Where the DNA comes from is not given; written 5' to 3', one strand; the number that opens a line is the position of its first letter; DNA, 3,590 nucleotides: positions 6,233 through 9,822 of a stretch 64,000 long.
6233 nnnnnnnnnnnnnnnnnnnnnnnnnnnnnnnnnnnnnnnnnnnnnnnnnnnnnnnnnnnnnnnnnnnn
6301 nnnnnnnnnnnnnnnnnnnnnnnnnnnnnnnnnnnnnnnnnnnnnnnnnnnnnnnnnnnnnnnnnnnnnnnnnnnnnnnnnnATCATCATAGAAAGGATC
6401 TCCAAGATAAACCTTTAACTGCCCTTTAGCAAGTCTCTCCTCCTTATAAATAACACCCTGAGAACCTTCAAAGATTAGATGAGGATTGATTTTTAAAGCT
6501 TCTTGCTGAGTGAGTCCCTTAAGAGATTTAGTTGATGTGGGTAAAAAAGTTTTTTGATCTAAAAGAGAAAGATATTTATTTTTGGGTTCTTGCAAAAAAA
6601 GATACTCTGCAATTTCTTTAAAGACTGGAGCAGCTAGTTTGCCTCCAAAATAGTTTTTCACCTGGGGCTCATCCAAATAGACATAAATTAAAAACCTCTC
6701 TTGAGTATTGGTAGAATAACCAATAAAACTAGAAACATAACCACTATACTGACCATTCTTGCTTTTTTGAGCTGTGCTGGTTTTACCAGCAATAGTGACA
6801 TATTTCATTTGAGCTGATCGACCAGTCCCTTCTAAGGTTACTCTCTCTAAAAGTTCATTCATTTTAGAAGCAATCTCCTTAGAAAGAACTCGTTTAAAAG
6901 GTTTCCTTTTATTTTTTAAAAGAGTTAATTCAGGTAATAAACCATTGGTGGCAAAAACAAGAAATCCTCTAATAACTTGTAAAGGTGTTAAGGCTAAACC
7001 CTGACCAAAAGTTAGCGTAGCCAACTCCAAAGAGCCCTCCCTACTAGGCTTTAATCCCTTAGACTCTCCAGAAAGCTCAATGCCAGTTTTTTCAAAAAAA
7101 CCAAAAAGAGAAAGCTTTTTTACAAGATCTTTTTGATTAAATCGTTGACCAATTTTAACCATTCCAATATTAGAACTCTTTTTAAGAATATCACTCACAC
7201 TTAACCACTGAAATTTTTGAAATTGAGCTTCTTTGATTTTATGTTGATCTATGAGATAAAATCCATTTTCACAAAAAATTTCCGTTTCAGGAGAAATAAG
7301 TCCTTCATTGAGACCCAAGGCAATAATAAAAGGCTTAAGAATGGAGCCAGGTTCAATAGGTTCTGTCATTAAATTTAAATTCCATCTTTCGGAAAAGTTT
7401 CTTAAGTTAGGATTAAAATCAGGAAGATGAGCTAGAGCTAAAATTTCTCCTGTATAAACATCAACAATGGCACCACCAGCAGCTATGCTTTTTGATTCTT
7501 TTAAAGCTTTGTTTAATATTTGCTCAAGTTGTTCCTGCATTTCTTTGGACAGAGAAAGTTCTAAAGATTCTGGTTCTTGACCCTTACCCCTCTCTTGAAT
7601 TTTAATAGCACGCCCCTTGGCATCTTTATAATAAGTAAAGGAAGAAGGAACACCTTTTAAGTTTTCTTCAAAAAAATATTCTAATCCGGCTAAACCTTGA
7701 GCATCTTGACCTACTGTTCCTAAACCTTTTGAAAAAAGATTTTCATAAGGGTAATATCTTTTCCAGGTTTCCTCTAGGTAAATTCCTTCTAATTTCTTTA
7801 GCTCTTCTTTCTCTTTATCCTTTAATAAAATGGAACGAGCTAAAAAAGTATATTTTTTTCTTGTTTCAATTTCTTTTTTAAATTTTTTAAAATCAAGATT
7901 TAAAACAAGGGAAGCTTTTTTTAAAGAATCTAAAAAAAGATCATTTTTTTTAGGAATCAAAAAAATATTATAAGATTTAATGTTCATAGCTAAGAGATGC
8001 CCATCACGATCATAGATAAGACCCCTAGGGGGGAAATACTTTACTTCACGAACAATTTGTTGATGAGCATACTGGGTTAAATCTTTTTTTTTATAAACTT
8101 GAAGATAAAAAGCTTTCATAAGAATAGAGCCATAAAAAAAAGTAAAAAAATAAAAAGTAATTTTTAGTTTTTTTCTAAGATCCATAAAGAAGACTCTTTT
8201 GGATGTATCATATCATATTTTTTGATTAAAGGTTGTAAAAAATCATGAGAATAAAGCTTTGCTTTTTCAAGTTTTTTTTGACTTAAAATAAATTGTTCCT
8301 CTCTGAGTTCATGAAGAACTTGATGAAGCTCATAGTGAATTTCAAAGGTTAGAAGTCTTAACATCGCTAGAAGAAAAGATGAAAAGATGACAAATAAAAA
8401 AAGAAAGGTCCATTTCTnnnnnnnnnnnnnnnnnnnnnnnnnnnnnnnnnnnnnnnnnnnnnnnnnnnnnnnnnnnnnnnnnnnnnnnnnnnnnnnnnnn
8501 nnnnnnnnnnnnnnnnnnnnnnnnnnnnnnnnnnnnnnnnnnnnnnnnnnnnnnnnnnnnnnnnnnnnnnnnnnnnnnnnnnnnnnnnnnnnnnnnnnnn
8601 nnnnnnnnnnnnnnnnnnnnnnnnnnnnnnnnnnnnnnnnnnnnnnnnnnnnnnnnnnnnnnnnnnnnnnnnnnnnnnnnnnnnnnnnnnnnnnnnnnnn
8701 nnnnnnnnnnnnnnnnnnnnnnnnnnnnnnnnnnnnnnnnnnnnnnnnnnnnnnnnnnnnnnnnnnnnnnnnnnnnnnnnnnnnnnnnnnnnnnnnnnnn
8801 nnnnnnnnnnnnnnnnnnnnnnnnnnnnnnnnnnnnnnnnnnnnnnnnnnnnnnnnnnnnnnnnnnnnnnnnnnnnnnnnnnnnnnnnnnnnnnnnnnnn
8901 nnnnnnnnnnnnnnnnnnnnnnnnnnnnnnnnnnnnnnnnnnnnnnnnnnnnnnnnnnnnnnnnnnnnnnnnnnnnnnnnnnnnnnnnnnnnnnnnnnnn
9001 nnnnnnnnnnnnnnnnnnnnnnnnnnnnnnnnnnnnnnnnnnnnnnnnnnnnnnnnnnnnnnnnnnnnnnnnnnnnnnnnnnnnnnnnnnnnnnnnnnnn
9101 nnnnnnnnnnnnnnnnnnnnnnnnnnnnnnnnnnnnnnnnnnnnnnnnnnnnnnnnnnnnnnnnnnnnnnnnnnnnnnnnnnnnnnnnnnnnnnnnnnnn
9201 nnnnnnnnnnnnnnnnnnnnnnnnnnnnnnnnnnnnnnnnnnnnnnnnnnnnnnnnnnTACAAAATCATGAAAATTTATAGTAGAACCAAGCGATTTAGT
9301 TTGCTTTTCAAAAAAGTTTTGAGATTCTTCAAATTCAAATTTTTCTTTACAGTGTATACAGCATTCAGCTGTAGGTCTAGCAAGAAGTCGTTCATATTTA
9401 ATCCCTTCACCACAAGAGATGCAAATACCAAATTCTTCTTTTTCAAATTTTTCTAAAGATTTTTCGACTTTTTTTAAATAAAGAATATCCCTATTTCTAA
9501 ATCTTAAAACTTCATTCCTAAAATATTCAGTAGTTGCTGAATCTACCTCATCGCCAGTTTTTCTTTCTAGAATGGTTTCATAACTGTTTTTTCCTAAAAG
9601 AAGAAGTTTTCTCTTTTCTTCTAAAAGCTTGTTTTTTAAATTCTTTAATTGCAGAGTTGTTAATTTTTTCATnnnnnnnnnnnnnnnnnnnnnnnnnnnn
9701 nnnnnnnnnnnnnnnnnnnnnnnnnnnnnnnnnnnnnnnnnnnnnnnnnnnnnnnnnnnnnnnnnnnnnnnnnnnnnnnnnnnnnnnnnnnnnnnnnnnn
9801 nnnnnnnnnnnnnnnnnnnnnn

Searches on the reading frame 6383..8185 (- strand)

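Call 67: search_protein_families(library=ncbifam, proteins=[window:6383-8185:-], max_evalue=0.00001)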
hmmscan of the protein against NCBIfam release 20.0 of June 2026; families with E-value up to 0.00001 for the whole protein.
window:6383-8185:- (601 aa): 12 families
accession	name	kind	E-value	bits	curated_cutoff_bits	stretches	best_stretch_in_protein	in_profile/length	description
TIGR02214.1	spoVD_pbp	equivalog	9.7e-85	285.2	688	1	20-529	15-554/636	stage V sporulation protein D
NF053573.1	PBP2_PenA_Neis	exception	3.6e-75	253.6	1105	1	9-526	30-557/572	peptidoglycan D,D-transpeptidase PBP2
NF011685.0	PRK15105.1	subfamily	1.5e-68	231.9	737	1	20-526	37-554/588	peptidoglycan glycosyltransferase FtsI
TIGR03423.1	pbp2_mrdA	equivalog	2.3e-65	221.3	455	1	6-531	2-592/593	penicillin-binding protein 2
NF038271.1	strep_PBP2X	exception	6e-38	130.5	1050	1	124-419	164-476/750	penicillin-binding protein PBP2X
NF008061.0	PRK10795.1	equivalog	2.6e-25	89.1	962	2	9-158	24-180/634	peptidoglycan DD-transpeptidase MrdA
NF038278.1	strep_PBP2B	exception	7.1e-22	77.6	975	1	160-407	259-529/678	penicillin-binding protein PBP2B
NF051842.1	PBP4_5_Efaec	equivalog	8.9e-22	77.2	700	1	53-511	164-651/668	penicillin-binding protein PBP4(5)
TIGR02074.1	PBP_1a_fam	subfamily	2.2e-21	76.3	508.75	1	208-528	226-531/535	PBP1A family penicillin-binding protein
TIGR02073.1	PBP_1c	equivalog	1.2e-15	57.2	494.2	1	204-541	240-551/728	penicillin-binding protein 1C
NF051885.1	tranpepglycosPbpC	equivalog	1.7e-08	33.5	900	1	207-488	293-560/632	multimodular transpeptidase-transglycosylase PbpC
NF038276.1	strep_PBP2A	exception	1.1e-06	27.2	1100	1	390-529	486-636/716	penicillin-binding protein PBP2A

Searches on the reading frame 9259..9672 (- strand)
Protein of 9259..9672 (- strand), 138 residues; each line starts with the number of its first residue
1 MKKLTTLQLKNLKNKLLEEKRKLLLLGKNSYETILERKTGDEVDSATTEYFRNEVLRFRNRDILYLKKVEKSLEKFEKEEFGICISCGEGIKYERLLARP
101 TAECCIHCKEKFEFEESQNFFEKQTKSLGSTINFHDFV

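Call 67: search_protein_families(library=ncbifam, proteins=[window:9259-9672:-], max_evalue=0.00001)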
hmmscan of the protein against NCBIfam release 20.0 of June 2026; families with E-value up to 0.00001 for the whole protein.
window:9259-9672:- (138 aa): 5 families
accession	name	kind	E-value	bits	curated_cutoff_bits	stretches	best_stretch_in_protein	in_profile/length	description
TIGR02420.1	dksA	equivalog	6.9e-24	84.4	115.5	1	7-111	4-110/110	RNA polymerase-binding protein DksA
NF008045.0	PRK10778.1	equivalog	1.5e-16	60.9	289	1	40-118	70-148/151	RNA polymerase-binding protein DksA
NF033459.1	DksA_like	equivalog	2.1e-15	57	105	1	8-114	2-111/113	RNA polymerase-binding protein DksA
TIGR02890.1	bacill_yteA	subfamily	3e-14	53.4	134.4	1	10-123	4-128/159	regulatory protein, yteA family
TIGR02419.1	C4_traR_proteo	subfamily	6.3e-06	26.7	59.7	1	76-113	27-64/64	phage/conjugal plasmid C-4 type zinc finger protein, TraR family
